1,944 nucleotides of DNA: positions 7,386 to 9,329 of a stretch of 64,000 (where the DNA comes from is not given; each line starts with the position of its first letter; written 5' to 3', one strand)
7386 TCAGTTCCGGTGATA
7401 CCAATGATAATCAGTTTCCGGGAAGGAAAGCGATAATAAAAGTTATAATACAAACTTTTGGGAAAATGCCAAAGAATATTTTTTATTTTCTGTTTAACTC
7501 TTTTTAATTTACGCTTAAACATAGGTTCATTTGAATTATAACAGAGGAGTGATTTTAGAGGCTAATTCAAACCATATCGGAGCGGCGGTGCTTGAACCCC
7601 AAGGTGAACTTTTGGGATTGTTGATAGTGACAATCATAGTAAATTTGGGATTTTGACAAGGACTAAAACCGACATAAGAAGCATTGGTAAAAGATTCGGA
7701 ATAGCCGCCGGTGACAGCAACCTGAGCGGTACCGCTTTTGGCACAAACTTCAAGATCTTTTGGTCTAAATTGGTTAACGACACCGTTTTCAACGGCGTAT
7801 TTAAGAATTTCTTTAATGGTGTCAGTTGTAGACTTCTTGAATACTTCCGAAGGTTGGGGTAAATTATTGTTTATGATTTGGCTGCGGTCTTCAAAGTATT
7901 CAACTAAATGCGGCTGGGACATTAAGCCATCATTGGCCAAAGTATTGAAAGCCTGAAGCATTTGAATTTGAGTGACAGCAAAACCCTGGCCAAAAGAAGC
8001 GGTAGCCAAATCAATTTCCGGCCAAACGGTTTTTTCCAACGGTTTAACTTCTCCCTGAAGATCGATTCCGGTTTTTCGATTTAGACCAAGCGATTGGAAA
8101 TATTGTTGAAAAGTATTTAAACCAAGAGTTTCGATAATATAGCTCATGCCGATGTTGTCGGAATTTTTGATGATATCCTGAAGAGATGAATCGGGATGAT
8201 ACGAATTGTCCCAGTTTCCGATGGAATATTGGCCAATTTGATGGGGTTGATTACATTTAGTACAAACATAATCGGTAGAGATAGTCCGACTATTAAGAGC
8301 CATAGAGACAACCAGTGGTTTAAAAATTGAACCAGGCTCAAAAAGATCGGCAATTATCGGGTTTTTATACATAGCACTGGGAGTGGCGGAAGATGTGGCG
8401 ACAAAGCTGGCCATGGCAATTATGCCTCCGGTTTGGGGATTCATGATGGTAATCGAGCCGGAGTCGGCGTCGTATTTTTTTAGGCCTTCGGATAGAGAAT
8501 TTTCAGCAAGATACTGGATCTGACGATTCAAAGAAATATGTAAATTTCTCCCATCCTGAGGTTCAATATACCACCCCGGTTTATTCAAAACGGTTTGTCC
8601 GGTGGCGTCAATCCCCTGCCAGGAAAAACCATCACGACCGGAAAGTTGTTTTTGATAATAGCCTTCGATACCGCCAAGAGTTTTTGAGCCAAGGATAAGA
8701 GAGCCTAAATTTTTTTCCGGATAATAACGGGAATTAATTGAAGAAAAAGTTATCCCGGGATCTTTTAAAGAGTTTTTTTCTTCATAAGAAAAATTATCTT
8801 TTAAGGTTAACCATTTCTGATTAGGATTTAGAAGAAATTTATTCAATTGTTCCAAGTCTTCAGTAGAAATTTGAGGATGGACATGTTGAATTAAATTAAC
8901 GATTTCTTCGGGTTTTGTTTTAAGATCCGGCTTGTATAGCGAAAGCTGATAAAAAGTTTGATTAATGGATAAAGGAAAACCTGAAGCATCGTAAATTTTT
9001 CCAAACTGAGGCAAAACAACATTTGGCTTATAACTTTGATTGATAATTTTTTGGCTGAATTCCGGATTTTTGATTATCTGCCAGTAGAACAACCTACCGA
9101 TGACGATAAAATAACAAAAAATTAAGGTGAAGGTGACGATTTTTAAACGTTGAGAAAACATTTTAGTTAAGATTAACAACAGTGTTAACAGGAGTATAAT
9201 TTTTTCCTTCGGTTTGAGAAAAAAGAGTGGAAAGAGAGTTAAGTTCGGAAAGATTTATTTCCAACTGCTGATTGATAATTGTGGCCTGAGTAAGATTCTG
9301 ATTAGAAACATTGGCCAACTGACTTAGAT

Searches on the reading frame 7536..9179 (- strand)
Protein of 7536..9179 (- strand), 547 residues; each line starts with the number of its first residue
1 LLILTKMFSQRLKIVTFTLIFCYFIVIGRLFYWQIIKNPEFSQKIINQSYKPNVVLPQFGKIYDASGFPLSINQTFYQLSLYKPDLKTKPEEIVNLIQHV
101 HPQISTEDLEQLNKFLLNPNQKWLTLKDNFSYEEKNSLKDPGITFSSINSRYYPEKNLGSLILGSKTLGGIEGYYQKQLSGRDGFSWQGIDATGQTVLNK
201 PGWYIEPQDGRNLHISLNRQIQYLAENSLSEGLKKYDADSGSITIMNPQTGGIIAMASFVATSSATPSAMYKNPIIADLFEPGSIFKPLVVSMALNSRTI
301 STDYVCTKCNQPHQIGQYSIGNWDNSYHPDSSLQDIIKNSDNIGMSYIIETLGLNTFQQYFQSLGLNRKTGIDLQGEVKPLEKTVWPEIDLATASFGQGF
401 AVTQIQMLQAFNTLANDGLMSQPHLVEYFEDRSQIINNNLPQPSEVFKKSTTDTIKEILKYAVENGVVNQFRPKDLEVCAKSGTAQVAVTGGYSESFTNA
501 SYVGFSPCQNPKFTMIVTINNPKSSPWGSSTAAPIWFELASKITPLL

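Call 3: search_protein_families(library=pfam, proteins=[window:7536-9179:-], max_evalue=0.01)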
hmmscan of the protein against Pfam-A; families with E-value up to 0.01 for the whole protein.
window:7536-9179:- (547 aa): 3 families
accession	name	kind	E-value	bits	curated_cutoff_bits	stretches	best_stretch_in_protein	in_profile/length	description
PF00905.27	Transpeptidase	-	8.4e-60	202.9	22.1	1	241-536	1-294/299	Penicillin binding protein transpeptidase domain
PF03717.20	PBP_dimer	-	1.2e-13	52.3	24.4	1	60-165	7-122/180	Penicillin-binding Protein dimerisation domain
PF13354.11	Beta-lactamase2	-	0.00013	21.8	22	1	333-419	79-151/214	Beta-lactamase enzyme family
